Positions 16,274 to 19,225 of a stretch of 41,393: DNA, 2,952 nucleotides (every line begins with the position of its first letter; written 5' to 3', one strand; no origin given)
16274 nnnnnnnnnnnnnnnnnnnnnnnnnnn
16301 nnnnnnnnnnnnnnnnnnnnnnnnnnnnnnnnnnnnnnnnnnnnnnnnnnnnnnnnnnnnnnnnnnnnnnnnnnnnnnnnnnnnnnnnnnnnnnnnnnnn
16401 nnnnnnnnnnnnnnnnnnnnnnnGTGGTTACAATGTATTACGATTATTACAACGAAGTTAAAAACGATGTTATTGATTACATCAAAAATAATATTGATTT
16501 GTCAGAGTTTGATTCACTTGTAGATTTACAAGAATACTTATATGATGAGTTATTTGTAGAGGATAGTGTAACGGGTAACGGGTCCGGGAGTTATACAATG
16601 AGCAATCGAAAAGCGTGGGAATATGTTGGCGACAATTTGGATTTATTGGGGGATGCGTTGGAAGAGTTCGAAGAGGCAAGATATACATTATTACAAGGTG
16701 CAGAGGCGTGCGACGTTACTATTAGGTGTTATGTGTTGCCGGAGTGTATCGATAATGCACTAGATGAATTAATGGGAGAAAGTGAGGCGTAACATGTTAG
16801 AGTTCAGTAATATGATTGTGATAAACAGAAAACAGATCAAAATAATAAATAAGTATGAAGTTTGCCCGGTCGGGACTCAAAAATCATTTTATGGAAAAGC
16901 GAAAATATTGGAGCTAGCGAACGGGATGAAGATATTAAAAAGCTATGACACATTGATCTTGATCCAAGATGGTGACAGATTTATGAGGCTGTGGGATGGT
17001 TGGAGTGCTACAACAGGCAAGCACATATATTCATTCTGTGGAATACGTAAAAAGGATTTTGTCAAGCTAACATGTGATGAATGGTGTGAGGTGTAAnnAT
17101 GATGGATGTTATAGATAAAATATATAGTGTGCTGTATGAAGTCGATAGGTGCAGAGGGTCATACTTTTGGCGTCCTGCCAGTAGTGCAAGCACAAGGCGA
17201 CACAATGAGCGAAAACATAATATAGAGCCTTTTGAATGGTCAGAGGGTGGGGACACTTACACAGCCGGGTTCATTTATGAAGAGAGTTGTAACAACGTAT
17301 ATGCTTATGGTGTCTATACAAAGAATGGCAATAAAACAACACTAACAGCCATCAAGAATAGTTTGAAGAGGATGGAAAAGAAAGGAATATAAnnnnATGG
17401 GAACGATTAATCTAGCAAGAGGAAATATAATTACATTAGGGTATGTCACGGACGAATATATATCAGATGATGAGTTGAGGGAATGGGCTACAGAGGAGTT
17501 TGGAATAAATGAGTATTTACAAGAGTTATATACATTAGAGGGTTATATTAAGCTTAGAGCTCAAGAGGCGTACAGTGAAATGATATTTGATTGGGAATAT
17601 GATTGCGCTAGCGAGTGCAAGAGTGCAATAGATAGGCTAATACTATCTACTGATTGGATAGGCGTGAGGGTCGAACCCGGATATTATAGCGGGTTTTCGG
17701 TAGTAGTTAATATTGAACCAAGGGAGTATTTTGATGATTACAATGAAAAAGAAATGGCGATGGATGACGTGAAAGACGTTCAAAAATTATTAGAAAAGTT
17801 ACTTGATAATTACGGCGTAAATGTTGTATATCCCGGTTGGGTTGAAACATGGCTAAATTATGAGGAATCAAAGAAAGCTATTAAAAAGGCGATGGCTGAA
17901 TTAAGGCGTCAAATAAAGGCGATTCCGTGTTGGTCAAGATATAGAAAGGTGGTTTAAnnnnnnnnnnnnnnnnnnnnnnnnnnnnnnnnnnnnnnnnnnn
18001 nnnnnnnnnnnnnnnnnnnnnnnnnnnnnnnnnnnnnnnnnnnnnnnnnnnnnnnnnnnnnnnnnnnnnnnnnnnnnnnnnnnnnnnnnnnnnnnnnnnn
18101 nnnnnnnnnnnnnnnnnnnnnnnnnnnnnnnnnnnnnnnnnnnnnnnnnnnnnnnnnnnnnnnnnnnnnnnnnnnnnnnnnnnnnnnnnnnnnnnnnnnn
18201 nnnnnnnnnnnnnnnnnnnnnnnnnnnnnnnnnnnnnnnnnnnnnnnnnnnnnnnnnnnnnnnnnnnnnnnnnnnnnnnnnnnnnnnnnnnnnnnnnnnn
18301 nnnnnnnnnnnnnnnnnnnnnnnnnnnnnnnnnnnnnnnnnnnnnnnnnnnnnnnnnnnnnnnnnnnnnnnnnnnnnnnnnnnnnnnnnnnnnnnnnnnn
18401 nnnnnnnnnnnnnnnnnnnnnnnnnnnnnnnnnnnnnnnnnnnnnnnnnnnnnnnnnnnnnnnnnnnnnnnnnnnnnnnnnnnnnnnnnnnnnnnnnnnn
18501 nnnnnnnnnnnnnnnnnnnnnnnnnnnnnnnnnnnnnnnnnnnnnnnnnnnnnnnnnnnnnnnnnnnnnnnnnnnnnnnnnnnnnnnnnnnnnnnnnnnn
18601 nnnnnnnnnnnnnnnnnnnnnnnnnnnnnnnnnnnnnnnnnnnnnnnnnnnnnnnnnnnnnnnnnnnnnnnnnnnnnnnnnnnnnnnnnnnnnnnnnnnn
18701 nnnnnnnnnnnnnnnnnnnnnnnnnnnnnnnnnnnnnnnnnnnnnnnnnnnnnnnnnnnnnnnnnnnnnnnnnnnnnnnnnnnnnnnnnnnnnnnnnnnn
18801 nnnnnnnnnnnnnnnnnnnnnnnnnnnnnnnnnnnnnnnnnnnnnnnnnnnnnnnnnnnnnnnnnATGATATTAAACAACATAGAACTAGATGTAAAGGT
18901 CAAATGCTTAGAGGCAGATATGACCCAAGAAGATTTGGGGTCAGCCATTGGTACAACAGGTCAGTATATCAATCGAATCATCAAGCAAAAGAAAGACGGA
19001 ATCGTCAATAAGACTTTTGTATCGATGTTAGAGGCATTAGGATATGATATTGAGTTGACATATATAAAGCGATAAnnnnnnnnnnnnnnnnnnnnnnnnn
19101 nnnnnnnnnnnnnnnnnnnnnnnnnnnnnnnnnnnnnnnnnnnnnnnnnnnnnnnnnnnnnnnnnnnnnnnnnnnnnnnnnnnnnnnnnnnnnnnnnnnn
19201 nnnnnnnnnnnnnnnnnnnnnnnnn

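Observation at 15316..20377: A 5-kb self-regulated accessory island sits between terS and terL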

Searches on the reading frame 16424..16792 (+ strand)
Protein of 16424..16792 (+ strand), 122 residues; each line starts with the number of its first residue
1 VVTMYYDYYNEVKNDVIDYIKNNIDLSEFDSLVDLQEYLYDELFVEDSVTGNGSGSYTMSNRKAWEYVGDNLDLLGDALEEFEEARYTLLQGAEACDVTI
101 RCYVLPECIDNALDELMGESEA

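Call 3: search_protein_families(library=pfam, proteins=[window:16424-16792:+], max_evalue=0.1)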
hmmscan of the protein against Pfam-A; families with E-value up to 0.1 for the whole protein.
window:16424-16792:+ (122 aa): 0 families

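Call 4: search_protein_families(library=phrogs, proteins=[window:16424-16792:+], max_evalue=0.01)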
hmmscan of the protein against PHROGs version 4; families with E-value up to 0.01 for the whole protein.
window:16424-16792:+ (122 aa): 0 families

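Call 22: search_protein_families(library=padloc, proteins=[window:16424-16792:+], max_evalue=0.01)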
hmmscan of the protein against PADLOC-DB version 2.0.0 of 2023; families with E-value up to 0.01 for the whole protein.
window:16424-16792:+ (122 aa): 1 family
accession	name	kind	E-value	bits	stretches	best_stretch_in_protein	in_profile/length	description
PDLC04970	PDC-S26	-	0.0072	13.6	1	7-44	203-238/373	-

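Call 61: find_homologous_proteins(query=window:16424-16789:+, max_evalue=0.00001)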
Query window:16424-16789:+ (122 aa): 1804 proteins with E <= 0.00001 among 1811 candidates; the best 120 are listed.
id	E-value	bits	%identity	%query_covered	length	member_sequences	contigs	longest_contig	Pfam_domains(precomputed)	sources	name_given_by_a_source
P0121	2.1e-63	230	89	98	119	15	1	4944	-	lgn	-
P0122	1.2e-61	224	88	98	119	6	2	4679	-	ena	-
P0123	7.5e-61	222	88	98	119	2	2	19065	-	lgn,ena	-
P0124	4.8e-59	216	84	98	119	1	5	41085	-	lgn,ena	-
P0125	3.3e-58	213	84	98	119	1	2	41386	-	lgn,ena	-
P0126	1.1e-57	212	84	98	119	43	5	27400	-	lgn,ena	-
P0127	2.0e-57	211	84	98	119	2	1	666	-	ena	-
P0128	5.4e-57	209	84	97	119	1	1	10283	-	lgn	-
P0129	1.3e-56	208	83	98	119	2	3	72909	-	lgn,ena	-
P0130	2.2e-55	204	81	98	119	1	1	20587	-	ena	-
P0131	2.8e-55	204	80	97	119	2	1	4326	-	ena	-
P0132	3.7e-55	203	80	98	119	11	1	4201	-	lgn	-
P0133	1.0e-53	199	78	98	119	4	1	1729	-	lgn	-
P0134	8.6e-42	160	99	62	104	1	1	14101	-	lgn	-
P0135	7.7e-36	141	62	91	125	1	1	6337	-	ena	-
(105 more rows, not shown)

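Call 68: predict_structure(alignment_id=A4)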
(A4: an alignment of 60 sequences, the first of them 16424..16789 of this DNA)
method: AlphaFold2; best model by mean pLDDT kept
length: 122 residues; sequences in the alignment: 60
mean_pLDDT: 92.9   pTM: 0.86
mean pLDDT of the five models: 92.9, 92.4, 91.5, 90.8, 86.4
residues with pLDDT >= 90: 108; 70-90: 6; 50-70: 6; < 50: 2
segments of 3 or more residues with pLDDT < 50: none
pLDDT, mean of each block of 10 residues (from residue 1): 79 98 94 95 95 94 96 97 93 97 98 87 55
secondary structure, 60 per line:
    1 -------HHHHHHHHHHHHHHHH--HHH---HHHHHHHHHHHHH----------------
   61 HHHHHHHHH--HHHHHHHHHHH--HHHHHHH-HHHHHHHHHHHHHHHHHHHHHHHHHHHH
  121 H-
elements in order: H8-23 H32-44 H61-69 H72-82 H85-91 H93-121
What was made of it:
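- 16424..16792 (+): ORF of 122 aa, acidic (net charge -23), all-helical, function unknown. AF2 pLDDT 93 (call 68).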

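Call 70: fold_search(model_id=the predicted structure, library=pdb)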
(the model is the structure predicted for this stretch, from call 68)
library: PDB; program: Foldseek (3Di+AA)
matches with E <= 10: 68; with E <= 0.001: 0
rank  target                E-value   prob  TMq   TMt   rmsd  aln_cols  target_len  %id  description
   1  9nst_D                1.8e+00  0.08  0.20  0.12  10.4       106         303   13  Bacterial Pictet-Spenglerase KslB in complex with product of L-Trp and a-ketoglutaric acid (released 2025-04-23)
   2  9ns6_A                2.4e+00  0.06  0.18  0.12   9.8       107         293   12  KslB apoenzyme (released 2025-04-23)
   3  3gm2                  2.6e+00  0.07  0.21  0.20  15.7       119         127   18  Crystal Structure of the Focal Adhesion Targeting (FAT) Domain of Pyk2 (released 2009-05-05)
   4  2au5                  2.9e+00  0.04  0.17  0.16  11.7       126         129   15  Structure of a conserved domain from locus EF2947 from Enterococcus faecalis V583 (released 2005-10-11)
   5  2cj7                  3.7e+00  0.04  0.17  0.14  14.4       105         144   10  Crystal Structure of a Cell Wall Invertase Inhibitor from Tobacco (pH 9.0) (released 2006-04-03)
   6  4oyd_C                3.7e+00  0.04  0.19  0.16  13.6       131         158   14  Crystal structure of a computationally designed inhibitor of an Epstein-Barr viral Bcl-2 protein (released 2014-07-09)
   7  9nst_E                3.7e+00  0.04  0.19  0.11  10.2       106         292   15  Bacterial Pictet-Spenglerase KslB in complex with product of L-Trp and a-ketoglutaric acid (released 2025-04-23)
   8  8s2p_AAA              4.1e+00  0.02  0.14  0.11  20.1       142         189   14  Crystal structure of Borrelia burgdorferi paralogous family 12 outer surface protein BBH37 (space group p21) (released 2025-03-05)
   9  2m9x_MODEL_1_A        4.3e+00  0.05  0.19  0.20  14.2       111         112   18  Solution NMR Structure of Microtubule-associated serine/threonine-protein kinase 1 from Homo sapiens, Northeas (released 2013-07-10)
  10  9k0a_A                4.8e+00  0.04  0.19  0.13   9.7       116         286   16  Structure of Pictet-Spenglerases KslB in complex with product (released 2025-06-18)
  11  3rqe_A                5.0e+00  0.04  0.21  0.17  12.8       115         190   12  Cerebral cavernous malformation 3 (CCM3) in complex with paxillin LD1 (released 2011-06-01)
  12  9bqw_A                5.0e+00  0.04  0.21  0.20  11.3       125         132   14  Fab F945-DbpA complex (released 2025-08-06)
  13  5xgq_B                5.0e+00  0.03  0.19  0.07  17.5       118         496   13  Crystal structure of apo form (free-state) Mycobacterium tuberculosis methionyl-tRNA synthetase (released 2018-07-11)
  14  7vcf_W                5.0e+00  0.03  0.17  0.14  15.0       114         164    7  Cryo-EM structure of Chlamydomonas TOC-TIC supercomplex (released 2022-11-30)
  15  1ow8_B                5.3e+00  0.04  0.21  0.19  16.2       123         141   15  Paxillin LD2 motif bound to the Focal Adhesion Targeting (FAT) domain of the Focal Adhesion Kinase (released 2003-10-21)
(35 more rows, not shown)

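Call 73: fold_search(model_id=the predicted structure, library=viral)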
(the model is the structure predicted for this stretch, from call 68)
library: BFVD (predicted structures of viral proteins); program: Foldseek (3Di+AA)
matches with E <= 10: 154; with E <= 0.001: 0
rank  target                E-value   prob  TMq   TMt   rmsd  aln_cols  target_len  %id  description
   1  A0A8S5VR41            2.0e-01  0.99  0.61  0.54   4.8       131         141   21  (no name in the UniProt tables at hand)
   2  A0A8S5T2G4            8.0e-01  0.89  0.51  0.50   4.1       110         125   14  Uncharacterized protein [Myoviridae sp. ctqfO1]
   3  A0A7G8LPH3            1.3e+00  0.08  0.20  0.17  15.9       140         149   11  (no name in the UniProt tables at hand)
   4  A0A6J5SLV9            1.8e+00  0.10  0.23  0.22  15.6       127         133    9  Uncharacterized protein [uncultured Caudovirales phage]
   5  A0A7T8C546            1.9e+00  0.25  0.40  0.43   6.3       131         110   17  (no name in the UniProt tables at hand)
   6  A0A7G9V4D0            1.9e+00  0.10  0.22  0.23  15.3       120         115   12  Uncharacterized protein [Mycobacterium phage CELFI]
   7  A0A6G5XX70            2.0e+00  0.06  0.18  0.15  15.3       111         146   14  (no name in the UniProt tables at hand)
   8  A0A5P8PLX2            2.0e+00  0.05  0.16  0.14  15.1       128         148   19  (no name in the UniProt tables at hand)
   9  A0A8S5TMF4            2.1e+00  0.21  0.41  0.34  16.1       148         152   17  Uncharacterized protein [Siphoviridae sp. ctGkF2]
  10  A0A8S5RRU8            2.3e+00  0.08  0.22  0.20  16.1       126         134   14  Avd-like protein [Myoviridae sp. ct5xZ3]
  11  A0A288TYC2            2.4e+00  0.15  0.35  0.30   8.8       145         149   16  Uncharacterized protein [Enterococcus phage EFP01]
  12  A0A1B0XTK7            2.4e+00  0.10  0.25  0.22  14.5       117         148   10  (no name in the UniProt tables at hand)
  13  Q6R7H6                2.4e+00  0.04  0.17  0.14  15.8       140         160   16  Uncharacterized protein ORF48 [Ostreid herpesvirus 1 (isolate France)]
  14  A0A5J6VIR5            2.4e+00  0.04  0.17  0.09  17.8       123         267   13  Uncharacterized protein [Megaviridae environmental sample]
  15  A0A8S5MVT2            2.7e+00  0.10  0.28  0.29  12.9       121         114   10  Uncharacterized protein [Caudovirales sp. ctUL28]
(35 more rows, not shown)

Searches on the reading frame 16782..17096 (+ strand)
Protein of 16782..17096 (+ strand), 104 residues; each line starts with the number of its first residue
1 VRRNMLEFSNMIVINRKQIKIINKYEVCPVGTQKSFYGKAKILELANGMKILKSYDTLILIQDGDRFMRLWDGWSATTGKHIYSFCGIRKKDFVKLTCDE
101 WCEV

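Call 3: search_protein_families(library=pfam, proteins=[window:16782-17096:+], max_evalue=0.1)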
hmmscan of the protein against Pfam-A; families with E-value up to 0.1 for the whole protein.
window:16782-17096:+ (104 aa): 0 families

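Call 4: search_protein_families(library=phrogs, proteins=[window:16782-17096:+], max_evalue=0.01)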
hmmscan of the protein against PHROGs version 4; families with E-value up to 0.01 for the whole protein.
window:16782-17096:+ (104 aa): 2 families
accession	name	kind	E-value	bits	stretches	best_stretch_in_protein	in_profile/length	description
phrog_4264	-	unknown function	1.1e-11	45.8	1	31-86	17-72/93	-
phrog_5643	-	unknown function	1e-07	32.6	1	39-89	9-60/79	-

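Call 22: search_protein_families(library=padloc, proteins=[window:16782-17096:+], max_evalue=0.01)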
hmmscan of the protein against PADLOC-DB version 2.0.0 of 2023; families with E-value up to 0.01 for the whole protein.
window:16782-17096:+ (104 aa): 0 families

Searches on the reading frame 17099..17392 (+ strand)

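Call 3: search_protein_families(library=pfam, proteins=[window:17099-17392:+], max_evalue=0.1)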
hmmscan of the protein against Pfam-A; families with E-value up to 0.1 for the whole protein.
window:17099-17392:+ (97 aa): 1 family
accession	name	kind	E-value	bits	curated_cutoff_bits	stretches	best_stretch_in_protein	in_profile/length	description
PF17428.7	DUF5412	-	0.04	14.2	25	1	61-94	41-74/118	Family of unknown function (DUF5412)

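Call 4: search_protein_families(library=phrogs, proteins=[window:17099-17392:+], max_evalue=0.01)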
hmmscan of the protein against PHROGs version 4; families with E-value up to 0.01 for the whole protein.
window:17099-17392:+ (97 aa): 0 families

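Call 22: search_protein_families(library=padloc, proteins=[window:17099-17392:+], max_evalue=0.01)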
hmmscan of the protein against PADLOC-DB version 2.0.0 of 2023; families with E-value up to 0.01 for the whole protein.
window:17099-17392:+ (97 aa): 0 families

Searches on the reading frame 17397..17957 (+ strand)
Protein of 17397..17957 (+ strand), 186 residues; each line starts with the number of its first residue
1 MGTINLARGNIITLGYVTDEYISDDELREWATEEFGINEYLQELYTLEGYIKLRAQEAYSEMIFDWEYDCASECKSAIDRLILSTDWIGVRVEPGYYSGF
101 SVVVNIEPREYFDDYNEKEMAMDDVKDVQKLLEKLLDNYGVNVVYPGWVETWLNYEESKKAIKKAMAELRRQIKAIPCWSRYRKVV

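Call 3: search_protein_families(library=pfam, proteins=[window:17397-17957:+], max_evalue=0.1)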
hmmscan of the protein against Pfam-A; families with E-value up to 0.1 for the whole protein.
window:17397-17957:+ (186 aa): 0 families

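Call 4: search_protein_families(library=phrogs, proteins=[window:17397-17957:+], max_evalue=0.01)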
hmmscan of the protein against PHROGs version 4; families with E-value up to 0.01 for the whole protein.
window:17397-17957:+ (186 aa): 0 families

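Call 22: search_protein_families(library=padloc, proteins=[window:17397-17957:+], max_evalue=0.01)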
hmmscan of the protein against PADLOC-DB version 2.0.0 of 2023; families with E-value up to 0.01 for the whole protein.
window:17397-17957:+ (186 aa): 0 families

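Call 79: find_homologous_proteins(query=window:17397-17954:+, max_evalue=0.001)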
Query window:17397-17954:+ (186 aa): 45 proteins with E <= 0.001 among 109 candidates.
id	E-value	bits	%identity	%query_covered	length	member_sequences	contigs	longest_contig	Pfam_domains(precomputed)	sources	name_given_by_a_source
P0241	7.8e-121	419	100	100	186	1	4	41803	-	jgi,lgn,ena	jgi:hypothetical protein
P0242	3.3e-73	263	69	100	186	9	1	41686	-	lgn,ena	-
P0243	1.2e-72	261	69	100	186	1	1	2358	-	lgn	-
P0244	1.8e-72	261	67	100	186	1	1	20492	-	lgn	-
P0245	3.9e-71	257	66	100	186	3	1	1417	-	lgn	-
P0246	7.5e-71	256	64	97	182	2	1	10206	-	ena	-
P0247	2.0e-70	254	67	100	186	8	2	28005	-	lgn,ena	-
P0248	3.8e-68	247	67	100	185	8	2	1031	-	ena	-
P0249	4.0e-68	247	67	100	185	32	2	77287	-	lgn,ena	-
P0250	1.5e-67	245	66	100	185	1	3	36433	-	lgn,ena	-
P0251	1.7e-67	245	66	100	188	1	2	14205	-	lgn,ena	-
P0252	2.3e-67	244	61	100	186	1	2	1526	-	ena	-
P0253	2.6e-67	244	65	100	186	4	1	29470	-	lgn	-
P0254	1.4e-66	242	66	100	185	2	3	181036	-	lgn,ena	-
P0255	4.6e-66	240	65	100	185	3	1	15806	-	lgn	-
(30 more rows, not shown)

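Call 82: find_encoding_contigs(protein=P0241, flank=4000, max_places=4)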
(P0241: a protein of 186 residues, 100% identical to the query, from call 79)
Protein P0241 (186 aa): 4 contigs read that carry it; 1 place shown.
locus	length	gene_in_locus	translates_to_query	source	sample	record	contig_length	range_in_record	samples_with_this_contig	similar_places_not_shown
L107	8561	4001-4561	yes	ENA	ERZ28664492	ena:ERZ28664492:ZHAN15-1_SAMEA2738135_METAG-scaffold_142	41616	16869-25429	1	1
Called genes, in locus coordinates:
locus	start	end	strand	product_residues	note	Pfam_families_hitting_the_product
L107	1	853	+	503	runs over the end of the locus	PF08706:D5_N, PF19263:DUF5906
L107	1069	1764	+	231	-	PF16677:GP3_package (faint)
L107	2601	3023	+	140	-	-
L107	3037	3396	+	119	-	-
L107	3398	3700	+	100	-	PF26096:DUF8033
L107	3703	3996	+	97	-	-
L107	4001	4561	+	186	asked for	-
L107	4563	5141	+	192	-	-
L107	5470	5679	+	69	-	-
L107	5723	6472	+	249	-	PF00239:Resolvase, PF07508:Recombinase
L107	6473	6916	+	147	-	PF12869:tRNA_anti-like (weak)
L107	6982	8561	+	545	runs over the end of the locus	-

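Call 85: predict_structure(alignment_id=A5)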
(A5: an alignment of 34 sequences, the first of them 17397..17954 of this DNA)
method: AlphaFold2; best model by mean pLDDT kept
length: 186 residues; sequences in the alignment: 34
mean_pLDDT: 84.5   pTM: 0.74
mean pLDDT of the five models: 84.5, 84.5, 81.9, 81.8, 79.5
residues with pLDDT >= 90: 79; 70-90: 87; 50-70: 12; < 50: 8
segments of 3 or more residues with pLDDT < 50: 1-8
pLDDT, mean of each block of 10 residues (from residue 1): 44 80 90 92 92 91 87 91 89 76 86 88 94 91 73 88 92 88 71
secondary structure, 60 per line:
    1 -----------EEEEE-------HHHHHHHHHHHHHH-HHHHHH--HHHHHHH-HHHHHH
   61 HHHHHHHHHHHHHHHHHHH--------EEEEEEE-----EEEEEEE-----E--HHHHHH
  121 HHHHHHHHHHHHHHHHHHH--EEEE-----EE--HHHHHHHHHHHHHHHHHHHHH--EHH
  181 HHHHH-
elements in order: E12-16 H24-37 H39-44 H47-53 H55-79 E88-94 E100-106 H115-139 E142-145 H155-175 H179-185

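Call 87: fold_search(model_id=the predicted structure, library=pdb)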
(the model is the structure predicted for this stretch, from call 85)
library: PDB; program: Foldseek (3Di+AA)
matches with E <= 10: 346; with E <= 0.001: 0
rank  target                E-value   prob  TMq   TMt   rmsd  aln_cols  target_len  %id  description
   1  2ogk_D                1.1e-01  0.08  0.15  0.17  11.9       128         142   13  Crystal structure of protein AF2318 from Archaeglobus fulgidus, Pfam DUF54 (released 2007-01-30)
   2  5y5x_N                1.2e-01  0.08  0.15  0.06  24.6       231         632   13  V/A-type ATPase/synthase from Thermus thermophilus, rotational state 1 (released 2018-01-17)
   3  2kjw_MODEL_1_A        1.8e-01  0.35  0.23  0.38   7.9        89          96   16  Solution structure and backbone dynamics of the permutant P54-55 (released 2009-12-22)
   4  3kd8_A                1.9e-01  0.10  0.18  0.11  17.4       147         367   15  Cofactor-Independent Phosphoglycerate mutase from Thermoplasma Acidophilum DSM 1728 (released 2009-12-01)
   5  5e68_B                2.0e-01  0.14  0.19  0.20   9.0       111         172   13  High resolution crystal structure of LuxS - Quorum sensor molecular complex from Salmonella typhi at 1.58 Angstroms (released 2016-10-12)
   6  7bfe_C                2.3e-01  0.20  0.20  0.34   7.5        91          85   19  Circular permutant of ribosomal protein S6, P54-55 truncated, L21A mutant. (released 2022-07-13)
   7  1j6w_A                4.0e-01  0.07  0.16  0.18   9.6       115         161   16  CRYSTAL STRUCTURE OF HAEMOPHILUS INFLUENZAE LUXS (released 2001-06-08)
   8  4ct8_A                5.1e-01  0.13  0.18  0.10   9.2        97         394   21  Competence or damage-inducible protein CinA from Thermus thermophilus (released 2014-10-15)
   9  9bc5_C                5.1e-01  0.08  0.19  0.10  11.2       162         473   15  AAV-2 Rep68-AAVS1 heptameric complex (released 2025-02-12)
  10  2ohd_B                5.1e-01  0.06  0.16  0.20  14.0       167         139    7  Crystal structure of hypothetical molybdenum cofactor biosynthesis protein C from Sulfolobus tokodaii (released 2007-11-27)
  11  6eeu                  5.4e-01  0.08  0.21  0.12  13.7       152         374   16  Structure of class II HMG-CoA reductase from Delftia acidovorans (released 2018-09-26)
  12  5e68_A                5.8e-01  0.13  0.21  0.23   9.2       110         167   14  High resolution crystal structure of LuxS - Quorum sensor molecular complex from Salmonella typhi at 1.58 Angstroms (released 2016-10-12)
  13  8tsi_F                6.2e-01  0.04  0.16  0.16  20.1       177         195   11  S. thermodepolymerans KpsMT-KpsE in complex with ADP:AlF4- (released 2024-04-17)
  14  7m3h_A                6.6e-01  0.08  0.20  0.11  12.8       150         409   10  Targeting Enterococcus faecalis HMG-CoA reductase with a novel non-statin inhibitor (released 2022-09-21)
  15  4hi0_B                7.4e-01  0.44  0.22  0.16   3.9        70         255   11  Crystal Structure of Helicobacter pylori Urease Accessory Protein UreF/H/G complex (released 2013-10-16)
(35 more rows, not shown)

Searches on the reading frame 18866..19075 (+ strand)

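Call 3: search_protein_families(library=pfam, proteins=[window:18866-19075:+], max_evalue=0.1)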
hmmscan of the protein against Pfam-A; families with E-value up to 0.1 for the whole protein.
window:18866-19075:+ (69 aa): 4 families
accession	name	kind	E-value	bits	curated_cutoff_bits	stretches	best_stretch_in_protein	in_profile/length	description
PF01381.28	HTH_3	-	6.3e-05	23.4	23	1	15-63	6-53/55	Helix-turn-helix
PF13545.12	HTH_Crp_2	-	0.00021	21.7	27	1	14-47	18-52/70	Crp-like helix-turn-helix domain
PF12844.13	HTH_19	-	0.012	15.9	30.2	1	18-63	12-56/64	Helix-turn-helix domain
PF13744.12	HTH_37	-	0.031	14.5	27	1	17-64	30-77/80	Helix-turn-helix domain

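Call 4: search_protein_families(library=phrogs, proteins=[window:18866-19075:+], max_evalue=0.01)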
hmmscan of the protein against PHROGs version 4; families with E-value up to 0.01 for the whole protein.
window:18866-19075:+ (69 aa): 4 families
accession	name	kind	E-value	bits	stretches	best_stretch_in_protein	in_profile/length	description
phrog_1468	-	transcription regulation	1.4e-05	25.6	1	4-45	6-47/67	transcriptional repressor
phrog_1373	-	transcription regulation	1.6e-05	25.9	1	16-67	74-124/166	transcriptional regulator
phrog_18318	-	DNA, RNA and nucleotide metabolism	0.00014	22.9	1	11-68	39-96/108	HTH DNA binding protein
phrog_2339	-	DNA, RNA and nucleotide metabolism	0.00016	22.6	1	15-67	35-87/98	HTH DNA binding protein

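Call 22: search_protein_families(library=padloc, proteins=[window:18866-19075:+], max_evalue=0.01)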
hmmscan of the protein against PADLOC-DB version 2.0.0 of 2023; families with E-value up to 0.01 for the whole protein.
window:18866-19075:+ (69 aa): 1 family
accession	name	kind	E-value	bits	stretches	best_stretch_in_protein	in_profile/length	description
PDLC04775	PDC-M69A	-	0.0084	14.6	1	5-44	7-46/113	-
